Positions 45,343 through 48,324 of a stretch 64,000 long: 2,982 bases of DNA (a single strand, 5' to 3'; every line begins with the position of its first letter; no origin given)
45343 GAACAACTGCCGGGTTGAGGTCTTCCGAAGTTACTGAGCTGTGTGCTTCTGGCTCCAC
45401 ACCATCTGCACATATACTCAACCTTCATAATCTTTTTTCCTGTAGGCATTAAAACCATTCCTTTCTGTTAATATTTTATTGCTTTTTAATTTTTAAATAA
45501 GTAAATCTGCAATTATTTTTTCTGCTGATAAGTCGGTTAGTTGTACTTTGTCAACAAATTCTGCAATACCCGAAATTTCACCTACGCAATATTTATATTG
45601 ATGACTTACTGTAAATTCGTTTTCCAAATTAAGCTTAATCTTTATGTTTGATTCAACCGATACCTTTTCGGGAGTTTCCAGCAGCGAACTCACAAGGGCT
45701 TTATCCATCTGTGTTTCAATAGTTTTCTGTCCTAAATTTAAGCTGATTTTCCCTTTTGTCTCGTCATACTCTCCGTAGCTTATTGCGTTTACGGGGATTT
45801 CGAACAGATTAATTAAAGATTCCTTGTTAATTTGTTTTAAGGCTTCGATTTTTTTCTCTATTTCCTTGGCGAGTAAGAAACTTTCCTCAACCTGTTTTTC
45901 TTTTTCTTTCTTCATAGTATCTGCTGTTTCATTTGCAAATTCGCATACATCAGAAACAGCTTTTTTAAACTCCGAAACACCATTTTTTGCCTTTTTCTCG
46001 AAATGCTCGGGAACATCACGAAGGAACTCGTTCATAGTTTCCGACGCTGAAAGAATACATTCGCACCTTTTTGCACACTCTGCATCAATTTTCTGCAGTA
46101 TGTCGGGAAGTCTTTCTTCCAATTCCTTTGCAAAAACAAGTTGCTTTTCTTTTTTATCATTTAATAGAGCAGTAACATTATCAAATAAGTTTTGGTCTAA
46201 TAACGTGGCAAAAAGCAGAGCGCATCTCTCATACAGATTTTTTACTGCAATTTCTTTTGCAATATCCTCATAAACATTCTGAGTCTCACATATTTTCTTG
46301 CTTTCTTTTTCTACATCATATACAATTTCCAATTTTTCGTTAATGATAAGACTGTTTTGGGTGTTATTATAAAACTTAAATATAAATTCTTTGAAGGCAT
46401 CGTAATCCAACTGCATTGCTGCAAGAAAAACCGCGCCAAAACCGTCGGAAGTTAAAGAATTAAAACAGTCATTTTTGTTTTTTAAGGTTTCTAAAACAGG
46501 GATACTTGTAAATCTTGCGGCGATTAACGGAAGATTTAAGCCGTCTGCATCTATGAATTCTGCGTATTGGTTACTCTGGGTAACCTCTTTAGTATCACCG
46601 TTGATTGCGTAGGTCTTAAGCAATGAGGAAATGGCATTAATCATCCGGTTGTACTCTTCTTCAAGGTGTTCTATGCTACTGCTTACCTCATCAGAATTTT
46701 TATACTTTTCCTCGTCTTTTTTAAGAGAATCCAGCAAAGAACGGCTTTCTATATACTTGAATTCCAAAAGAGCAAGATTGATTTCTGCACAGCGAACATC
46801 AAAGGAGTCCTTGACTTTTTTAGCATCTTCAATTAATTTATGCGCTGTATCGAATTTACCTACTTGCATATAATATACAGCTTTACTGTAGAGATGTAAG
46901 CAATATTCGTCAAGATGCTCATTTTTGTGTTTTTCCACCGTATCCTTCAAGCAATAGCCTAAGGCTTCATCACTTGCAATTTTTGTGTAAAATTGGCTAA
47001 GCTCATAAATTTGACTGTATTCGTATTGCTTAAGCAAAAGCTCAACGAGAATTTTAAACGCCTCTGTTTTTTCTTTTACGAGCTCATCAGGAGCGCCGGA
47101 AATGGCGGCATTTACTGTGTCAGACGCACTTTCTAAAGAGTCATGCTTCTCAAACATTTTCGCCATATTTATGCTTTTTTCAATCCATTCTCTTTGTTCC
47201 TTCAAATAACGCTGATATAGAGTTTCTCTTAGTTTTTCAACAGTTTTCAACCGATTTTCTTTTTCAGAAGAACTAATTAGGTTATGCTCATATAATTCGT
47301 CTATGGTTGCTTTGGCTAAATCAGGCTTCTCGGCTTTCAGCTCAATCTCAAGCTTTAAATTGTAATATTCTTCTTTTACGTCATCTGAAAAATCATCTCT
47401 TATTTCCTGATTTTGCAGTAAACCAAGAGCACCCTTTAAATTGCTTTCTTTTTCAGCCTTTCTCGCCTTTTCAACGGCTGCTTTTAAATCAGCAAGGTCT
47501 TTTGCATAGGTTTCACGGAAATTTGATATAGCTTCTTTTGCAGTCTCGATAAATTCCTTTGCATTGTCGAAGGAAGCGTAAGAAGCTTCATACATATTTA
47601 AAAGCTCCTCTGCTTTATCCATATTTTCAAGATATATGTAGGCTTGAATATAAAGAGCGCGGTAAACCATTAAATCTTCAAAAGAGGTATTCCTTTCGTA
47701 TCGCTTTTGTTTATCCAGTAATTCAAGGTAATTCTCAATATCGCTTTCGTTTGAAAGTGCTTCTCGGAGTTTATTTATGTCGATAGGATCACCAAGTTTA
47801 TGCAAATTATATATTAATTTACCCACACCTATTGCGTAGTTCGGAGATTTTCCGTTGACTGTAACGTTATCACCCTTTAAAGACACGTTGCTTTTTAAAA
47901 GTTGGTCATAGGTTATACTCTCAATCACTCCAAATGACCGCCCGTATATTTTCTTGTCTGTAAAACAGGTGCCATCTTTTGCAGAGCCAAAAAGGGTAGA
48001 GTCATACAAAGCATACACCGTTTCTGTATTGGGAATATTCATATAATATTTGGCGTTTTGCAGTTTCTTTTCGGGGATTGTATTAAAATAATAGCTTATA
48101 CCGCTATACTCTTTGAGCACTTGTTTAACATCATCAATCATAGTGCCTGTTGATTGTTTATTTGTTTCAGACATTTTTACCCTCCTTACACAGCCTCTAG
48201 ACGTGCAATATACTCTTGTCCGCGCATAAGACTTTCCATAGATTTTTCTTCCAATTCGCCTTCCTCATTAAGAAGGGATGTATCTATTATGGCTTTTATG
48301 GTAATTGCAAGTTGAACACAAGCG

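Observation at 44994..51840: WYL-regulator-led six-gene operon with no recognisable enzymatic domain: candidate undescribed membrane-targeting conflict/defence system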

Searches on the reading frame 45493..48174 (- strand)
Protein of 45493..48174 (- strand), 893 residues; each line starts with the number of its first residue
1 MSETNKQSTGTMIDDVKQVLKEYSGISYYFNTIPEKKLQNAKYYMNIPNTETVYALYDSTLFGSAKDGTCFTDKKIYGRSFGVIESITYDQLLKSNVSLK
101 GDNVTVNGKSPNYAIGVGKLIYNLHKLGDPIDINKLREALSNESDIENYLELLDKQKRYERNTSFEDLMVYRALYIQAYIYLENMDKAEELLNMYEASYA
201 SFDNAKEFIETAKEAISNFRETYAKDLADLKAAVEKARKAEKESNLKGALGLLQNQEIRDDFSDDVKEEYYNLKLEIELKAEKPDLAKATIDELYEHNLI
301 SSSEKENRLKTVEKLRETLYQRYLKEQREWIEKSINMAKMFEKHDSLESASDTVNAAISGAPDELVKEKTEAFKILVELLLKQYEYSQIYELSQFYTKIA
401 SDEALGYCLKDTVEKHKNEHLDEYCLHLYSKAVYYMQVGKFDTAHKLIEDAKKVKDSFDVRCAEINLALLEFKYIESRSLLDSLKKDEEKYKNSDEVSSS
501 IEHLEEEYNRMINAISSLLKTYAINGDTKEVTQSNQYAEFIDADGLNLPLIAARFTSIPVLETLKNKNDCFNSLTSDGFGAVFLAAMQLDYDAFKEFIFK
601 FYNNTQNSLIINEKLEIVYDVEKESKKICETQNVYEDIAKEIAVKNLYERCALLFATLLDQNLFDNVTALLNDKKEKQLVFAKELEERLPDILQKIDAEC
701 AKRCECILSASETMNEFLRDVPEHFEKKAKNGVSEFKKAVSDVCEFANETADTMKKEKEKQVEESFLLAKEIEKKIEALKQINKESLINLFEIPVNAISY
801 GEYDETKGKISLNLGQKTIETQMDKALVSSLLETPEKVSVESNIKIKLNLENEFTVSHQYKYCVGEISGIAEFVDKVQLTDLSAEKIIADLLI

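Call 3: search_protein_families(library=pfam, proteins=[window:45493-48174:-], max_evalue=1)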
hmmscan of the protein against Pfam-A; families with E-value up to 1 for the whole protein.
window:45493-48174:- (893 aa): 2 families
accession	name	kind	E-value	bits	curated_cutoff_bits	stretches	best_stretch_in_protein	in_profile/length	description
PF13428.12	TPR_14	-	0.014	16.5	23.5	0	431-463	7-40/44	Tetratricopeptide repeat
PF14559.12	TPR_19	-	0.75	10.6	25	0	172-198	28-54/68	Tetratricopeptide repeat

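Call 4: search_protein_families(library=padloc, proteins=[window:45493-48174:-], max_evalue=1)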
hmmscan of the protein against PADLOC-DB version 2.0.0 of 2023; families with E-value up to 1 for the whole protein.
window:45493-48174:- (893 aa): 0 families

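Call 5: search_protein_families(library=ncbifam, proteins=[window:45493-48174:-], max_evalue=1)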
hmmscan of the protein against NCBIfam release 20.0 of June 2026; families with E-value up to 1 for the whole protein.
window:45493-48174:- (893 aa): 3 families
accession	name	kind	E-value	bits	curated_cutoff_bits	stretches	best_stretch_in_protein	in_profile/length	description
NF047992.1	RP165FamHumup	equivalog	0.053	13.5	130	1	739-776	19-56/64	RP165 family protein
TIGR01985.1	phasin_2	equivalog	0.11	13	99.7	0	721-792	2-69/123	phasin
NF010470.0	PRK13895.1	subfamily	0.36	10.5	139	1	669-747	35-118/144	conjugal transfer protein TraM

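Call 6: search_protein_families(library=phrogs, proteins=[window:45493-48174:-], max_evalue=0.1)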
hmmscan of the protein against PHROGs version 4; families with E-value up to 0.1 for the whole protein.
window:45493-48174:- (893 aa): 0 families

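Call 9: search_solved_structures(query=window:45493-48174:-, max_evalue=10)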
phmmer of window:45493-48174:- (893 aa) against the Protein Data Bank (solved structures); distinct sequences matched with E-value up to 10: 0.

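Call 27: find_homologous_proteins(query=window:45493-48174:-)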
Query window:45493-48174:- (893 aa): 10 proteins with E <= 0.001 among 8000 candidates.
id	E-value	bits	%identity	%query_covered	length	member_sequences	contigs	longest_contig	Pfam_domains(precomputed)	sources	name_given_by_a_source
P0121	0.0e+0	1920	100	100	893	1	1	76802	-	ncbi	-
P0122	7.5e-248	843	48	97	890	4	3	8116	-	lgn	-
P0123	3.1e-247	841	47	97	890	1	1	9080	-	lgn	-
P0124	1.6e-218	746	44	97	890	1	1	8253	-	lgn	-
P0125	5.1e-218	745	44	98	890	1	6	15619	-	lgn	-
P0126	2.2e-217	742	43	99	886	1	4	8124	-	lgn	-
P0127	6.6e-215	734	43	98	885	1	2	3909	PF13428.13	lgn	-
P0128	1.8e-214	733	42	99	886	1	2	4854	-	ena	-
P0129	5.5e-210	718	42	98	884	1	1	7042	PF13428.13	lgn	-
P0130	1.2e-165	571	37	100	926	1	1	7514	-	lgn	-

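Call 34: find_encoding_contigs(protein=P0125, flank=8000, max_places=3)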
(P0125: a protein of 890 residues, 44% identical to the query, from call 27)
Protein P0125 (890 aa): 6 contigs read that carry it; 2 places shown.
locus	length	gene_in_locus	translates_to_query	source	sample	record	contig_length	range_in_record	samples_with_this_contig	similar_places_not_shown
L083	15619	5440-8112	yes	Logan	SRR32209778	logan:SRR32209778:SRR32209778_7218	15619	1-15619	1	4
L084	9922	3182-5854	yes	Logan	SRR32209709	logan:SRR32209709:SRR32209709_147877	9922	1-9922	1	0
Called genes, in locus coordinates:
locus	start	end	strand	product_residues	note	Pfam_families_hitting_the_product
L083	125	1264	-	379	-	PF01527:HTH_Tnp_1 (weak), PF13276:HTH_21, PF00665:rve, PF13683:rve_3, PF13333:rve_2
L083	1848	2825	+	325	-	PF08279:HTH_11 (faint), PF13280:WYL (weak)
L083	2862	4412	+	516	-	-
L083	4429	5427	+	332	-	-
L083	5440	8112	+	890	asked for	-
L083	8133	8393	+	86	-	-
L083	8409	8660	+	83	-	PF18547:HalOD2 (faint), PF23458:DUF7130 (faint)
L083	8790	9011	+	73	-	-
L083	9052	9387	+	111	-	-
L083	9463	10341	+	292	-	-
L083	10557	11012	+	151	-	-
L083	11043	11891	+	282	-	-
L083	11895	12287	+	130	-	-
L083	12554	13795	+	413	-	PF02463:SMC_N, PF13476:AAA_23, PF13304:AAA_21 (weak), PF13175:AAA_15, PF13304:AAA_21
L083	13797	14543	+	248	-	-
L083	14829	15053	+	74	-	PF01381:HTH_3, PF12844:HTH_19 (weak), PF13443:HTH_26 (weak)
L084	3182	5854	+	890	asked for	-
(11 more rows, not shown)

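Call 35: find_encoding_contigs(protein=P0130, flank=8000, max_places=2)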
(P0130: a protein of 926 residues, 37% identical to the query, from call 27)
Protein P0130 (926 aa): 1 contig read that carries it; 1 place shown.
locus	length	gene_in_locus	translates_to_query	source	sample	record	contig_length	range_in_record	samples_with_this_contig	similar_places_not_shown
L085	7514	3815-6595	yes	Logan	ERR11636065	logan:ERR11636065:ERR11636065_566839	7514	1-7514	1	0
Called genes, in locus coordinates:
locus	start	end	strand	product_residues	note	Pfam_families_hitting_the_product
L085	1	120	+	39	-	?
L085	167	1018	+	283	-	PF20118:DUF6508 (faint)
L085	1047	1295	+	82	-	-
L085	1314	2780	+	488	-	-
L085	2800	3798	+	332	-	-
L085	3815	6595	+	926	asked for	-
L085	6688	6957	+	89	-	-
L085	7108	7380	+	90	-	-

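Call 36: find_encoding_contigs(protein=P0123, flank=8000, max_places=2)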
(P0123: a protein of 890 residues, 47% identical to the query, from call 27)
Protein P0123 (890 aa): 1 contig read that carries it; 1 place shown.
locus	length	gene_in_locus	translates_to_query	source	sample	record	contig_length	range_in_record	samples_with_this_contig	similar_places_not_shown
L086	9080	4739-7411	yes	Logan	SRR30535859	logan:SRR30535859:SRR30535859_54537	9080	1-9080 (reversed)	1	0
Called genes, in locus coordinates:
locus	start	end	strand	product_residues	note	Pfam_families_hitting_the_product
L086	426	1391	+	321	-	PF13280:WYL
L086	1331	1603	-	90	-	-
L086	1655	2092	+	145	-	-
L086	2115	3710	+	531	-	-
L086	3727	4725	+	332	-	-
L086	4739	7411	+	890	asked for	-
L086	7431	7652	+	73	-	PF27000:PH_gly_zipper (weak)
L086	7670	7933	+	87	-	-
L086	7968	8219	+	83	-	PF23458:DUF7130 (faint)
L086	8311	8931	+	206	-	PF25753:SF0329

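Call 67: predict_structure(alignment_id=A4)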
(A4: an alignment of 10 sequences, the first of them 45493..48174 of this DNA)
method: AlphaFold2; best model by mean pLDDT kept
length: 893 residues; sequences in the alignment: 10
mean_pLDDT: 83.7   pTM: 0.45
mean pLDDT of the five models: 83.7, 82.5, 80.7, 80.5, 78.4
residues with pLDDT >= 90: 328; 70-90: 473; 50-70: 40; < 50: 52
segments of 3 or more residues with pLDDT < 50: 1-10, 528-533, 535-537, 541-546, 550-574
pLDDT, mean of each block of 10 residues (from residue 1): 28 78 82 87 89 88 78 91 88 85 84 87 83 79 71 79 82 90 88 90 84 91 90 92 89 86 89 93 92 91 92 92 92 94 91 95 92 95 93 92 92 93 90 86 91 88 89 80 87 76 87 72 61 49 47 44 41 58 82 82 62 85 89 89 90 90 91 92 90 91 89 79 76 84 89 90 90 90 84 83 86 86 89 84 86 89 90 87 81 87
secondary structure, 60 per line:
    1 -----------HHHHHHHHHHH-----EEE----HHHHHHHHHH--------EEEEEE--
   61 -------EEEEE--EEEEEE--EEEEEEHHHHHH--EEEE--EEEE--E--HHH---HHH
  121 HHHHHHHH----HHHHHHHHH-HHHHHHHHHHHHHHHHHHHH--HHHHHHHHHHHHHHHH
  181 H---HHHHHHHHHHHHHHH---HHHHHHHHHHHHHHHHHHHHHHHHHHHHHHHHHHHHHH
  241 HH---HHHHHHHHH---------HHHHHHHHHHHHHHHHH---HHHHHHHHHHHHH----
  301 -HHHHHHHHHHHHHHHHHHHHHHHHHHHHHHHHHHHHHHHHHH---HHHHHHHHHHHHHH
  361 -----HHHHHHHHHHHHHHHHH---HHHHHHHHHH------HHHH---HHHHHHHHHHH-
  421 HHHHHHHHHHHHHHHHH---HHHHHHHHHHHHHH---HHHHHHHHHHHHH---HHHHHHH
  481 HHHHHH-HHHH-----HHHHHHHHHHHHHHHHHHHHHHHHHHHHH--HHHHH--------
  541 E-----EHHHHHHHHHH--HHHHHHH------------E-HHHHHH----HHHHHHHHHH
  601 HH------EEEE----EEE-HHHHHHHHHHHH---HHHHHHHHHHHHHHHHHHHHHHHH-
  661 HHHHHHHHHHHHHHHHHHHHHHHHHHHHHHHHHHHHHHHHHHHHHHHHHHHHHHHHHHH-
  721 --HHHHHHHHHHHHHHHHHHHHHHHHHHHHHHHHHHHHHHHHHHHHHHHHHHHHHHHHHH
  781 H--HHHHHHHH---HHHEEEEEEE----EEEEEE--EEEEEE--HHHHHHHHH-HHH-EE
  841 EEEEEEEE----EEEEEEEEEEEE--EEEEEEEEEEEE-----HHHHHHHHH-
elements in order (helices of 4 or more, strands of 3 or more residues): H12-22 E28-30 H35-44 E53-58 E68-72 E75-80 E83-88 H89-94 E97-100 E103-106 H118-128 H133-141 H143-162 H165-181 H185-199 H203-242 H246-254 H264-280 H284-296 H302-343 H347-360 H366-382 H386-395 H402-405 H409-419 H421-437 H441-454 H458-470 H474-486 H488-491 H497-525 H528-532 H548-557 H560-566 H581-586 H591-602 E609-612 E617-619 H621-632 H636-659 H661-719 H723-781 H784-791 E798-804 E809-814 E817-822 H825-833 E839-848 E853-864 E867-878 H884-892

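Call 70: fold_search(model_id=the predicted structure, library=pdb)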
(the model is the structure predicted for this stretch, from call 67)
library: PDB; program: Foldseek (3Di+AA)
matches with E <= 10: 1095; with E <= 0.001: 3
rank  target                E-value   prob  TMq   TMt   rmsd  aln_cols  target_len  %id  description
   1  9rtt_Q                5.4e-04  1.00  0.13  0.13  33.0       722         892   14  Activated Elongation Complex with IWS1 and ELOF1 (released 2025-09-03)
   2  7yeh_A                7.9e-04  1.00  0.09  0.08  26.5       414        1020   15  Cryo-EM structure of human OGT-OGA complex (released 2023-07-12)
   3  9hvq_Q                9.4e-04  0.96  0.11  0.11  34.9       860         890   13  Structure of the transcribing Pol II-DSIF-PAF-SPT6-RECQL5 complex (released 2025-07-16)
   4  6vbu_8                1.3e-03  1.00  0.10  0.17  28.5       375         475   12  Structure of the bovine BBSome complex (released 2020-01-29)
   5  8fy4_B                1.3e-03  1.00  0.10  0.14  24.8       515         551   12  Structure of NOT1:NOT10:NOT11 module of the chicken CCR4-NOT complex (released 2023-08-30)
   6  9hmf_K                1.3e-03  0.99  0.12  0.13  27.6       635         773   12  Periplasmic scaffold of the Campylobacter jejuni flagellar motor (alpha carbon trace) (released 2024-12-25)
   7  9ed4_A                1.4e-03  0.75  0.09  0.05  35.8       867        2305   10  A composite map of mTORC1-Rag-Ragultor-4EBP1 on membrane (released 2025-09-10)
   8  8ro0_J                2.2e-03  0.98  0.11  0.15  20.9       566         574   13  Structure of the C. elegans Intron Lariat Spliceosome primed for disassembly (ILS') (released 2024-08-07)
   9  8fy3_B                2.3e-03  1.00  0.11  0.16  28.6       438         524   13  Structure of NOT1:NOT10:NOT11 module of the human CCR4-NOT complex (released 2023-07-26)
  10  9l5r_J                2.5e-03  0.98  0.10  0.14  24.9       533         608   13  Cryo-EM structure of the thermophile spliceosome (state ILS) (released 2025-03-12)
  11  2y4t_B                2.6e-03  1.00  0.13  0.24  18.7       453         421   11  Crystal structure of the human co-chaperone P58(IPK) (released 2011-08-10)
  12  7dkh_I                2.6e-03  0.95  0.12  0.12  31.2       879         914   10  Crystal structure of the Ctr9/Paf1/Cdc73/Rtf1 quaternary complex (released 2021-11-24)
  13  7ntf_A                2.7e-03  0.99  0.10  0.10  27.9       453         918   14  Cryo-EM structure of unliganded O-GlcNAc transferase (released 2021-11-17)
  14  2y4t_A                2.8e-03  0.99  0.11  0.19  24.4       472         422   11  Crystal structure of the human co-chaperone P58(IPK) (released 2011-08-10)
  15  8j8q_C                2.9e-03  0.89  0.11  0.11  32.4       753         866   12  Structure of the four-component Paf1 complex from Saccharomyces eubayanus (released 2023-05-24)
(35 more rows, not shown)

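Call 71: search_protein_representatives(alignment_id=A4)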
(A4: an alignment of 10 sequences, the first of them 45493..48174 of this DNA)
Query: 10 sequences, 890 profile positions. Proteins with E-value up to 0.001 (for the whole library): 1526; up to 1e-10: 222; up to 1e-30: 11. The best 150 are listed.
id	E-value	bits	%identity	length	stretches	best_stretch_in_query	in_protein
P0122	0.0e+00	1511.1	-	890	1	1-889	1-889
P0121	0.0e+00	1337.3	-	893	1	2-885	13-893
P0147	0.0e+00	1123.5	-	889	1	1-887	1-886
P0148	0.0e+00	1016.1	-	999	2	220-888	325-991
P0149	5.3e-231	785.9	-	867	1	199-886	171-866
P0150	2.0e-85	304.2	-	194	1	331-521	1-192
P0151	9.3e-63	229.2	-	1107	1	15-880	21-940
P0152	8.8e-55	202.8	-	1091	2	1-608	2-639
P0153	1.1e-43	166.1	-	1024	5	18-86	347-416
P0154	1.7e-42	162.1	-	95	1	1-93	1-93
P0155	1.2e-33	132.8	-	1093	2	110-679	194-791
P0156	1.2e-29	119.6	-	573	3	2-102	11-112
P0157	1.2e-27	113.0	-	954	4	7-105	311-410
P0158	9.5e-27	110.0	-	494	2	1-82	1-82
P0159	3.3e-26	108.2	-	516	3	18-101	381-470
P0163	5.2e-26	107.6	-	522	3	9-87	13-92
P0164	6.0e-26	107.4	-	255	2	19-97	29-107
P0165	2.3e-25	105.4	-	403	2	20-114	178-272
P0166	3.0e-24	101.7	-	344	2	10-73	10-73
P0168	1.9e-23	99.1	-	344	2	14-85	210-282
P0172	1.0e-21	93.4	-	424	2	2-102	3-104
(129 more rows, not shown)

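Call 72: search_protein_families(library=pfam, proteins=[P0153, P0156, P0158, P0159, P0163, P0164, P0165, P0166, P0168, P0172], max_evalue=0.001)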
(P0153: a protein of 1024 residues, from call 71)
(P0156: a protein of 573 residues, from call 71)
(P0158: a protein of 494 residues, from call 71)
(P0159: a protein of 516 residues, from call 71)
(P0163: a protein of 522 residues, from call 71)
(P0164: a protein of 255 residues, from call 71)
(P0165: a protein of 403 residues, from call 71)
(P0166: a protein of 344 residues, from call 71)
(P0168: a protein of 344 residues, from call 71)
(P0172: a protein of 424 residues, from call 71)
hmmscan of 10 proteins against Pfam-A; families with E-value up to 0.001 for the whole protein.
P0153 (1024 aa): 2 families
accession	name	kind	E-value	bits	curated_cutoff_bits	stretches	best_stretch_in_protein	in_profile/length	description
PF11605.14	Vps36_ESCRT-II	-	2.1e-09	37.9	24.1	0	903-975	11-85/92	Vacuolar protein sorting protein 36 Vps36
PF08567.17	PH_TFIIH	-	2.6e-06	28.1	27.1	0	669-707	3-43/88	TFIIH p62 subunit, N-terminal domain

P0156 (573 aa): 1 family
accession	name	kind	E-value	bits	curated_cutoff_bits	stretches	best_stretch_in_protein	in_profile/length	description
PF12836.13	HHH_3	-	1.5e-09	38.3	27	1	477-534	7-64/65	Helix-hairpin-helix motif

P0158 (494 aa): 2 families
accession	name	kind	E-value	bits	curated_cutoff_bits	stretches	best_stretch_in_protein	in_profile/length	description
PF14237.11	GYF_2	-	3.5e-08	33.5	25.8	1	151-201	1-50/50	GYF domain 2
PF12836.13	HHH_3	-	0.00016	22.1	27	1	418-477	6-65/65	Helix-hairpin-helix motif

P0159 (516 aa): 1 family
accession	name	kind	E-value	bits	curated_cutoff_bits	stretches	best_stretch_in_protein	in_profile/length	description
PF08902.16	DUF1848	-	0.00033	21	30.5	0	361-388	106-133/262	Domain of unknown function (DUF1848)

P0163 (522 aa): 0 families

P0164 (255 aa): 0 families

P0165 (403 aa): 0 families

P0166 (344 aa): 0 families

P0168 (344 aa): 0 families

P0172 (424 aa): 1 family
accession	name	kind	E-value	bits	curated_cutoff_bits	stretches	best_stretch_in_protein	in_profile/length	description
PF12836.13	HHH_3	-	4.1e-06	27.2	27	1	324-385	3-64/65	Helix-hairpin-helix motif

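Call 82: search_protein_families(library=padloc, proteins=[L083:2862-4409:+], max_evalue=0.001)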
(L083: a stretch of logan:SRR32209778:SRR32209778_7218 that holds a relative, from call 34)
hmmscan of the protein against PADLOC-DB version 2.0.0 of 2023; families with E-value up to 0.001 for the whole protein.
L083:2862-4409:+ (516 aa): 0 families
